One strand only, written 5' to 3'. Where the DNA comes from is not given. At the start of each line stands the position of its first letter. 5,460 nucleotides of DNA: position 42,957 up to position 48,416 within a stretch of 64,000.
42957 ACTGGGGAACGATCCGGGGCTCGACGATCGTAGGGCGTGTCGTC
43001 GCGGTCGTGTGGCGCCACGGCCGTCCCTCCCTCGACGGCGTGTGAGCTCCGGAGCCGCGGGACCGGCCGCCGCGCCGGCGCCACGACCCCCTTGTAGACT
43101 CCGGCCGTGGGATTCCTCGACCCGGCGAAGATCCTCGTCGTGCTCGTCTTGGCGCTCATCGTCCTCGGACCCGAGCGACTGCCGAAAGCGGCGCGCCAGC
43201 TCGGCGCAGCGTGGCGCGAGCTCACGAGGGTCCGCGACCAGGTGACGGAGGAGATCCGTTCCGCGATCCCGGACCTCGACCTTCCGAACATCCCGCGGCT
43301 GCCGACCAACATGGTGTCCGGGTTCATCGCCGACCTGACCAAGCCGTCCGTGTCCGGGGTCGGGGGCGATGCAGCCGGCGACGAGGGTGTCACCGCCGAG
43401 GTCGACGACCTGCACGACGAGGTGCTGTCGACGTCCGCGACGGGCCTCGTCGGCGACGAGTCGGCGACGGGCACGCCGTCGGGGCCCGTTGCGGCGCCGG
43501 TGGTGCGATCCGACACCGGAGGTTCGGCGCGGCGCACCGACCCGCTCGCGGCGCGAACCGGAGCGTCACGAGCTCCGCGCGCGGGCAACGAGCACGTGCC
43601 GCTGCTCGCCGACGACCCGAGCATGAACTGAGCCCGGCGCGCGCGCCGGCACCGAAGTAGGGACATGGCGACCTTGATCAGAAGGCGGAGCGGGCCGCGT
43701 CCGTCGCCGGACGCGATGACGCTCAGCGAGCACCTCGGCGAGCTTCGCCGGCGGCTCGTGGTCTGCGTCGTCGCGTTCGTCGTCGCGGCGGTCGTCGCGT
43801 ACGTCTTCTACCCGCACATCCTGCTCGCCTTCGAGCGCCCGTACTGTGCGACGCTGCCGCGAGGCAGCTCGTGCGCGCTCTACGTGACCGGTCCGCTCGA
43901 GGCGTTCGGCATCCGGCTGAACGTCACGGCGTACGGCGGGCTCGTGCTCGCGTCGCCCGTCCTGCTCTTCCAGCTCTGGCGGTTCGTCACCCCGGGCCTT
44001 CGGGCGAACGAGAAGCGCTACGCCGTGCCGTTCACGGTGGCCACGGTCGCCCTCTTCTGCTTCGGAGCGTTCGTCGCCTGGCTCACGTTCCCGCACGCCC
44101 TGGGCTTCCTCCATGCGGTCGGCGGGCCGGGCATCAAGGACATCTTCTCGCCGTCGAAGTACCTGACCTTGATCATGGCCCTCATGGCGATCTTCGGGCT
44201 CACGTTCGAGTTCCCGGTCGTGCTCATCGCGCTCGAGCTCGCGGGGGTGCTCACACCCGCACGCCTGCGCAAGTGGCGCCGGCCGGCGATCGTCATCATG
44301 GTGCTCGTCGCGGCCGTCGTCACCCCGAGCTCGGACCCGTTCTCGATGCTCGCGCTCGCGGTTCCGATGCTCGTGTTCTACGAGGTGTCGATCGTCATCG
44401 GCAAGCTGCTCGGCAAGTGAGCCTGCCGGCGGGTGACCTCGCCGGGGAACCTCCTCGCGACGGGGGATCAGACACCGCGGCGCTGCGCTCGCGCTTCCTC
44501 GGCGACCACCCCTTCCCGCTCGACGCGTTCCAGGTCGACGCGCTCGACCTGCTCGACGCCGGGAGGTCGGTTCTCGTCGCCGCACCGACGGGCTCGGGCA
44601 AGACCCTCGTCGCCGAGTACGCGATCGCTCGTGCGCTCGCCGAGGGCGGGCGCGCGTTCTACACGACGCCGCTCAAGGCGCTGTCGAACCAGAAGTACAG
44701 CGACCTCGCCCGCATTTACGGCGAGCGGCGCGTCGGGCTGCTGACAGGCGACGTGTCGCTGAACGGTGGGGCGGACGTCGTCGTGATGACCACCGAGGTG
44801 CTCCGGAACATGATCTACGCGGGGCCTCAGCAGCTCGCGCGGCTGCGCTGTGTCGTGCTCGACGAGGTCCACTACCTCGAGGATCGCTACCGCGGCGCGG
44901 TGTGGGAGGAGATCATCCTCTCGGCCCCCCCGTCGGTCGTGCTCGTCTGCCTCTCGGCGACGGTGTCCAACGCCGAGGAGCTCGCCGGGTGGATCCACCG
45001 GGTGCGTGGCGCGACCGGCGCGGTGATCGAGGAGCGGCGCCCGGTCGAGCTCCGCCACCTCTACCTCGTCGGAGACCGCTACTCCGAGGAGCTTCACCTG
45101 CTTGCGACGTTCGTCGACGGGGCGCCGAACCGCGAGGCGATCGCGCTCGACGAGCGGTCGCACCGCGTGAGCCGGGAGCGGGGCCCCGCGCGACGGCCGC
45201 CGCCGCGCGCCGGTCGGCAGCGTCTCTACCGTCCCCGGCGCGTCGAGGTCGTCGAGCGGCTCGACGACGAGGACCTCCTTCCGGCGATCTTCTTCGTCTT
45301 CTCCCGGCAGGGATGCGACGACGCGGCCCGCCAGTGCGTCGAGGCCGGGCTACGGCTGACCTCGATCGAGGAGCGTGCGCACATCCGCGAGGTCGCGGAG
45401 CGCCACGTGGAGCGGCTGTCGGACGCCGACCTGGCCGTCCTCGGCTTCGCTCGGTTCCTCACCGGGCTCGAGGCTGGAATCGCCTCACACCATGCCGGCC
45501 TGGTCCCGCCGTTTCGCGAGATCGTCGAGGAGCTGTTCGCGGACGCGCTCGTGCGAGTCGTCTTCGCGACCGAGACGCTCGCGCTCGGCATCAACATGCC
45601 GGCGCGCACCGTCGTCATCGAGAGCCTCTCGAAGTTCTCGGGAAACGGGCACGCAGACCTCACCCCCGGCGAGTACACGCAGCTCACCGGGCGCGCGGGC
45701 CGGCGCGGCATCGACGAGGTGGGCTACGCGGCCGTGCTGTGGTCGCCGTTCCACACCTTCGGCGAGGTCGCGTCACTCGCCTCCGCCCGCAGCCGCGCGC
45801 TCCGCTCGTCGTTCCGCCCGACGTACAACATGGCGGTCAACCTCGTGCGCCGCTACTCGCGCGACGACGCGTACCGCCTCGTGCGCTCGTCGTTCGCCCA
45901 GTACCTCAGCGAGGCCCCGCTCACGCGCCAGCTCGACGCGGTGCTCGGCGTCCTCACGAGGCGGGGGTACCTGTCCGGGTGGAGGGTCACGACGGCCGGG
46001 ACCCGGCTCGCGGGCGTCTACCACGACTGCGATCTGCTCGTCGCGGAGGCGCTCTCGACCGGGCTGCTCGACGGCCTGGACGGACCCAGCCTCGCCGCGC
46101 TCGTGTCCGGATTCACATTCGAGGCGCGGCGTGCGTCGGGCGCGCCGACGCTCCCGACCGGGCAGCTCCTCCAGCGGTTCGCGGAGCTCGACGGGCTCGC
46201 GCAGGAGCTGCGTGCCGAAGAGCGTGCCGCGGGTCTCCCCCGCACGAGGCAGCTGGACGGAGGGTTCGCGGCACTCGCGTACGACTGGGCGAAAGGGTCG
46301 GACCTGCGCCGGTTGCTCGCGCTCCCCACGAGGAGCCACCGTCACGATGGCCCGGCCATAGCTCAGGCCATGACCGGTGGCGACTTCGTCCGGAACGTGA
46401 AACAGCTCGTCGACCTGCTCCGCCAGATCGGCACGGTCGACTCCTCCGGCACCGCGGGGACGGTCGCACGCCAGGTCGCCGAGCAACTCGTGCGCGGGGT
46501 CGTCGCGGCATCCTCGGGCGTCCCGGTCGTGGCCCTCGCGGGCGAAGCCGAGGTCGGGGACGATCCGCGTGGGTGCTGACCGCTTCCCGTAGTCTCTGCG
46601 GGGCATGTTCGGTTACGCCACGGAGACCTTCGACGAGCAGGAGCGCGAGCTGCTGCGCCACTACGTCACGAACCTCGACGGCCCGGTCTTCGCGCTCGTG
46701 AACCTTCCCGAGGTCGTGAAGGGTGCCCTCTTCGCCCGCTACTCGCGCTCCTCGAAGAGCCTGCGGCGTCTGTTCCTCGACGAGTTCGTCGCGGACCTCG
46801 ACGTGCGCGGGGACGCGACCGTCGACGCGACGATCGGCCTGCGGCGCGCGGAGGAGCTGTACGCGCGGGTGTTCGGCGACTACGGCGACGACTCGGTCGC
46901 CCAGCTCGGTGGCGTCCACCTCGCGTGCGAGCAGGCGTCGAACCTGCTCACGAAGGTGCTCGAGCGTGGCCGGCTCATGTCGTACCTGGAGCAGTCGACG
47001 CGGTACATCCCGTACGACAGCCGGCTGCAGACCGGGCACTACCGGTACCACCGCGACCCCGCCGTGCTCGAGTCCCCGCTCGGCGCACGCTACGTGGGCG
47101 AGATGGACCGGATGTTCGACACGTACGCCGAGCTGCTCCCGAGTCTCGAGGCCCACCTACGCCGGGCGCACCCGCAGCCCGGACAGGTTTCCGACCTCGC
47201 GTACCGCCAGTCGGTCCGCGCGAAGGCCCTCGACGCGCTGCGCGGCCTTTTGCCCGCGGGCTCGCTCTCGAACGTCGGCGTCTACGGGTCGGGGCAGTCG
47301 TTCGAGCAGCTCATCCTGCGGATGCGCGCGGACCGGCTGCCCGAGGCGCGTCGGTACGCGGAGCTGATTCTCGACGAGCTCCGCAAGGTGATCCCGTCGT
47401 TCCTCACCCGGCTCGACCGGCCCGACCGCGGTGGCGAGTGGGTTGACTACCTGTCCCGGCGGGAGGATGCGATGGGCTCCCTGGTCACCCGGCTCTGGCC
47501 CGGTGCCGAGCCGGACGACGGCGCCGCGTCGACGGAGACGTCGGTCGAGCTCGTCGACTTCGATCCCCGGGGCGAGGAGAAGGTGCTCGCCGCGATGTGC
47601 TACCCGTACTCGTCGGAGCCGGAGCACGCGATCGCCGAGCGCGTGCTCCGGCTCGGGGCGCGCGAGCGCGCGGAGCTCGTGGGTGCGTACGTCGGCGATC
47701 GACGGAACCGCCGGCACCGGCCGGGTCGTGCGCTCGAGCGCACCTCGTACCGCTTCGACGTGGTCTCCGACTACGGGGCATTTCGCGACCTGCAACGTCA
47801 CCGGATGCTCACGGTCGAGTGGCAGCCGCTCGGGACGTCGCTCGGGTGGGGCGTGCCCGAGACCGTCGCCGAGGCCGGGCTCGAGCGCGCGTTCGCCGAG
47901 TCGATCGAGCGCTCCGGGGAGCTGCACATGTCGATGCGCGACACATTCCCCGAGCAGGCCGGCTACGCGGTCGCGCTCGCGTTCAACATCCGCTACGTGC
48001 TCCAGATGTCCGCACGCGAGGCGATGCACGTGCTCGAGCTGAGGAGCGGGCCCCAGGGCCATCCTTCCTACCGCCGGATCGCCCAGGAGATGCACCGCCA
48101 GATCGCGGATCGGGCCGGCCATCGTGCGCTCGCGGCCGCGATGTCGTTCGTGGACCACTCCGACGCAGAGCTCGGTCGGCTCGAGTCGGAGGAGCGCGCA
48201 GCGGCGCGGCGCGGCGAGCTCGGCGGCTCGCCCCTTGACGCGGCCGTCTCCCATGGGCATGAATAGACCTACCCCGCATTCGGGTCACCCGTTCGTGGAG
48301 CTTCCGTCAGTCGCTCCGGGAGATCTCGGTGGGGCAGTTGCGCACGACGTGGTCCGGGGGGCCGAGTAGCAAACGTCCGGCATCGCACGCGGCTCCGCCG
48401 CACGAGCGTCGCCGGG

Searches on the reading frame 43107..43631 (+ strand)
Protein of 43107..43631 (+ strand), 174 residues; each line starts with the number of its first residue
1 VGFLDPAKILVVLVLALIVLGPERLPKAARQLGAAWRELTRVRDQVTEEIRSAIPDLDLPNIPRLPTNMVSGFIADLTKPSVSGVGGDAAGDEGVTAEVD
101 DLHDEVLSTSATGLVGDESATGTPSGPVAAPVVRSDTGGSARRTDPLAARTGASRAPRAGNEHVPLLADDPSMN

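Call 87: search_protein_families(library=pfam, proteins=[window:43107-43631:+], max_evalue=0.00001)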
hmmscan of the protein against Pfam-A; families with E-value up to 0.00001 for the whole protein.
window:43107-43631:+ (174 aa): 1 family
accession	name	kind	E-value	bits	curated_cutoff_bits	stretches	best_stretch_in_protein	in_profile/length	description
PF02416.21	TatA_B_E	-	1.8e-07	30.7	21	1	7-39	4-36/53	mttA/Hcf106 family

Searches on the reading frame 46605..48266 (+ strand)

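Call 87: search_protein_families(library=pfam, proteins=[window:46605-48266:+], max_evalue=0.00001)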
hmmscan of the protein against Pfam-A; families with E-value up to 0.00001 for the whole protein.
window:46605-48266:+ (553 aa): 1 family
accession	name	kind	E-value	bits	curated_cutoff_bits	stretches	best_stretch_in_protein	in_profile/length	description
PF02511.20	Thy1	-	4.2e-32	111.9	24.8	2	80-265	36-191/191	Thymidylate synthase complementing protein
